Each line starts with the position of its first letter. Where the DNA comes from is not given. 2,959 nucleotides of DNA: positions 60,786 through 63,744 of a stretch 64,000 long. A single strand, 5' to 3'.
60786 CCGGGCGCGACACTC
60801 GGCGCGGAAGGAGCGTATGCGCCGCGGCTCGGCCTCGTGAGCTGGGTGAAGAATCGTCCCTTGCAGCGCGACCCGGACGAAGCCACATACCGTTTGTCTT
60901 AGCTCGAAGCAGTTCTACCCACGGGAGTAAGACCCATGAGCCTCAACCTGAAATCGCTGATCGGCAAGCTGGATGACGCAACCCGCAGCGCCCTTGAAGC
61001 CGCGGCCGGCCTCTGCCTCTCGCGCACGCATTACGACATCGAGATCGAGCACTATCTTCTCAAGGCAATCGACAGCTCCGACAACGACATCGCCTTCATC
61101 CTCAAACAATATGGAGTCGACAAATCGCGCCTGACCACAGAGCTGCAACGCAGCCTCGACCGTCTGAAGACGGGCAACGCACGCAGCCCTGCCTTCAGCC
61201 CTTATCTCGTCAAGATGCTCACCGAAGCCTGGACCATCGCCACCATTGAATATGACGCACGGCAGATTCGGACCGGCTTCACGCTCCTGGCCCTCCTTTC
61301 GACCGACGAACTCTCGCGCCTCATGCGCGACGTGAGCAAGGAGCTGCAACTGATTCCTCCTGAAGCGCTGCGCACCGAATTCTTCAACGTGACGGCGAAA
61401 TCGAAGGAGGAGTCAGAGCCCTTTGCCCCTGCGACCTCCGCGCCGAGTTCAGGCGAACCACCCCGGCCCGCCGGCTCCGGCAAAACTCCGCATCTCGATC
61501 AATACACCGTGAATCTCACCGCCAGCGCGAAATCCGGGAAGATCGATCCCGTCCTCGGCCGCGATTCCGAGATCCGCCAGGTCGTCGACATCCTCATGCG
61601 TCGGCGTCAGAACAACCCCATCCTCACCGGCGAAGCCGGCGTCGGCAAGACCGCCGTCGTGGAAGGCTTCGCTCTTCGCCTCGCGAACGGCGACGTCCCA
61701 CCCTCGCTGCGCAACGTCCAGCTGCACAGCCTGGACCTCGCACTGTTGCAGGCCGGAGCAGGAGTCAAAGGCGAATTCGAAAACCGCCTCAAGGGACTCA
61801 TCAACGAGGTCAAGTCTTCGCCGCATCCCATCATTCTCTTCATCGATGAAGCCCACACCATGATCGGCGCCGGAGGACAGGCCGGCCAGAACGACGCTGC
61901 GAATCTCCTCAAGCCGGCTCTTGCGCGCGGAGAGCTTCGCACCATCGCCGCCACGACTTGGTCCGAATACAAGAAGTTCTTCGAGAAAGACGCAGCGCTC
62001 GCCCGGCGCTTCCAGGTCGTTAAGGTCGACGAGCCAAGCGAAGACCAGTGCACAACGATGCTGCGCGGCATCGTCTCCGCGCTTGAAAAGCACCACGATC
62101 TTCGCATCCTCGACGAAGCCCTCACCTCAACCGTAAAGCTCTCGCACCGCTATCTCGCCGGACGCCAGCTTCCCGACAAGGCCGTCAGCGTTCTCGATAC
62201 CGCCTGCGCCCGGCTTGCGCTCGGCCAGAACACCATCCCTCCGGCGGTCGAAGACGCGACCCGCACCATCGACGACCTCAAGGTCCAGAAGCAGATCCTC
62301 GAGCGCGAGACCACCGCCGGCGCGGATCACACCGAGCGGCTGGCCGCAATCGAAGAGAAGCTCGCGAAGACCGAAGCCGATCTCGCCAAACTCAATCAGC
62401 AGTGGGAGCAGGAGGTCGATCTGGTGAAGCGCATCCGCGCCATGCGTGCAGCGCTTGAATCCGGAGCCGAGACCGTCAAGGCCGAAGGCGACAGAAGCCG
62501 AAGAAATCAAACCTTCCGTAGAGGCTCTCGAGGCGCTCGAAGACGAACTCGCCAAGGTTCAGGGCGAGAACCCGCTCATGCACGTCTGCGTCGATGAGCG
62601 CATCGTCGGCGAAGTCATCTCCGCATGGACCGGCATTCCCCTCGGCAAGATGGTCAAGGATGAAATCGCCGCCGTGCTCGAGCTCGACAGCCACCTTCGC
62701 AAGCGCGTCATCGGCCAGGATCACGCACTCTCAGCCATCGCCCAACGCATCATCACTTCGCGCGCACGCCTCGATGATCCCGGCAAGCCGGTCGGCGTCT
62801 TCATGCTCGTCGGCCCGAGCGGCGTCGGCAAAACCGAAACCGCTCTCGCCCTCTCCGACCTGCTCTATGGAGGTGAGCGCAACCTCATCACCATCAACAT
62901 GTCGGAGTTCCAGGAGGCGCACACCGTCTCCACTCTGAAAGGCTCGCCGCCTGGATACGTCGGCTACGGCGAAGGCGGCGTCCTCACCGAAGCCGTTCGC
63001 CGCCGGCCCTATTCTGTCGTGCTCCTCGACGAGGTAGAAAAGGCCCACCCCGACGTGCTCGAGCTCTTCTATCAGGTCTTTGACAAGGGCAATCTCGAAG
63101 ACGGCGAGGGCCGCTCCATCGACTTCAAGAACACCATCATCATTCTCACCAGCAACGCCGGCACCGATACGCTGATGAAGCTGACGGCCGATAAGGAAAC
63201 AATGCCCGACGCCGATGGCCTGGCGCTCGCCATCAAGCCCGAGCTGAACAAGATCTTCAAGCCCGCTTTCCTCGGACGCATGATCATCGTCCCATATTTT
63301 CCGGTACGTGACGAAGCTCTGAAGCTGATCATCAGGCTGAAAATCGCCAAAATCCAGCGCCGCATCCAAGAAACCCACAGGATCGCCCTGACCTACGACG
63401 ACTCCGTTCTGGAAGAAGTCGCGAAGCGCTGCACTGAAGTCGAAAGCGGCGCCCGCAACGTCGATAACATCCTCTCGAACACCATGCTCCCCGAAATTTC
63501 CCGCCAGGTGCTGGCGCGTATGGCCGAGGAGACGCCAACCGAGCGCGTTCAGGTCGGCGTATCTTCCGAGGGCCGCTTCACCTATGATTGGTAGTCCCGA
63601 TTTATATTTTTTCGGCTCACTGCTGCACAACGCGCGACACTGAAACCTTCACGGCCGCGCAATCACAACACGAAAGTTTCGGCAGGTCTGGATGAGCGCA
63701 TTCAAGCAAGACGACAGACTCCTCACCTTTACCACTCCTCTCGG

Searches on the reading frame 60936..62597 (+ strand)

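Call 6: search_protein_families(library=pfam, proteins=[window:60936-62597:+], max_evalue=0.01)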
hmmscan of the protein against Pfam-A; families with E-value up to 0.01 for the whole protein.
window:60936-62597:+ (553 aa): 10 families
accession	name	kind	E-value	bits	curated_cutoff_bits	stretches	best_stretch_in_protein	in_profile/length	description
PF17871.7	AAA_lid_9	-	1.8e-29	102.2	22.8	1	368-469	1-100/104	AAA lid domain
PF13191.12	AAA_16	-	1.3e-09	39.2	32.6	1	206-307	2-142/167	AAA ATPase domain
PF00004.35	AAA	-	2.2e-09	38.3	21.2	1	229-359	2-123/131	ATPase family associated with various cellular activities (AAA)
PF13401.12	AAA_22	-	1.2e-05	26.1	27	1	224-323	4-102/130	AAA domain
PF02861.25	Clp_N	-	6.5e-05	23.5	20.7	1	24-74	2-52/53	Clp amino terminal domain, pathogenicity island component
PF05621.17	TniB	-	9.6e-05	22.3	22.4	0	220-365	30-185/189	Bacterial TniB protein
PF01637.24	ATPase_2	-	0.00053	20.3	33.2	0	209-310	4-123/225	ATPase domain predominantly from Archaea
PF00134.28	Cyclin_N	-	0.0031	17.7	23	1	384-459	40-116/127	Cyclin, N-terminal domain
PF05729.18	NACHT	-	0.0046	17.2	26.7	0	229-256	4-31/167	NACHT domain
PF23569.1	NBD_SMAX1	-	0.0086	16.2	27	0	210-293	16-99/212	SMAX1 nucleotide binding domain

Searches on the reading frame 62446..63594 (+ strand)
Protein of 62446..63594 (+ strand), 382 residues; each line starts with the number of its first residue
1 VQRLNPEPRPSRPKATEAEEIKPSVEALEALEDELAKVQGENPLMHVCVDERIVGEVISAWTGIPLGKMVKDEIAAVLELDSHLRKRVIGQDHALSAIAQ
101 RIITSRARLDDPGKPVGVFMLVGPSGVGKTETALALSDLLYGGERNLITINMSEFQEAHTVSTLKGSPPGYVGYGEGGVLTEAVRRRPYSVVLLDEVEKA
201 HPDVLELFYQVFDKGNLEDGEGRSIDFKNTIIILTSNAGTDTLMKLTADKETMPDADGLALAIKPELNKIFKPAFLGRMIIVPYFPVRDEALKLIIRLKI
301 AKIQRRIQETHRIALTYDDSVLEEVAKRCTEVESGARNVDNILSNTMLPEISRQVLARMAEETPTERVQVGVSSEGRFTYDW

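Call 6: search_protein_families(library=pfam, proteins=[window:62446-63594:+], max_evalue=0.01)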
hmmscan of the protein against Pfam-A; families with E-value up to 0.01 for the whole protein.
window:62446-63594:+ (382 aa): 9 families
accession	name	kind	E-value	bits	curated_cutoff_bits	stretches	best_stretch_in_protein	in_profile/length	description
PF07724.20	AAA_2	-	7.1e-57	192.5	27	1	114-280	1-164/166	AAA domain (Cdc48 subfamily)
PF10431.15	ClpB_D2-small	-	2.1e-14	53.8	21.9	1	289-362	3-75/81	C-terminal, D2-small domain, of ClpB protein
PF07728.20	AAA_5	-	2.1e-10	41.2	22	1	119-240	2-125/139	AAA domain (dynein-related subfamily)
PF00004.35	AAA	-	1.3e-07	32.5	21.2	1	120-238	2-110/131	ATPase family associated with various cellular activities (AAA)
PF13401.12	AAA_22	-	0.00011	23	27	0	117-156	6-45/130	AAA domain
PF06414.18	Zeta_toxin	-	0.0018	18.1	22.3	1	110-159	11-58/199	Zeta toxin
PF00158.32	Sigma54_activat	-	0.0022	18.1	20.2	1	119-236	25-142/168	Sigma-54 interaction domain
PF13479.12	AAA_24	-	0.0056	17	27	0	119-219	5-95/195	AAA domain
PF13191.12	AAA_16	-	0.0062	17.5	32.6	0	113-138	22-46/167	AAA ATPase domain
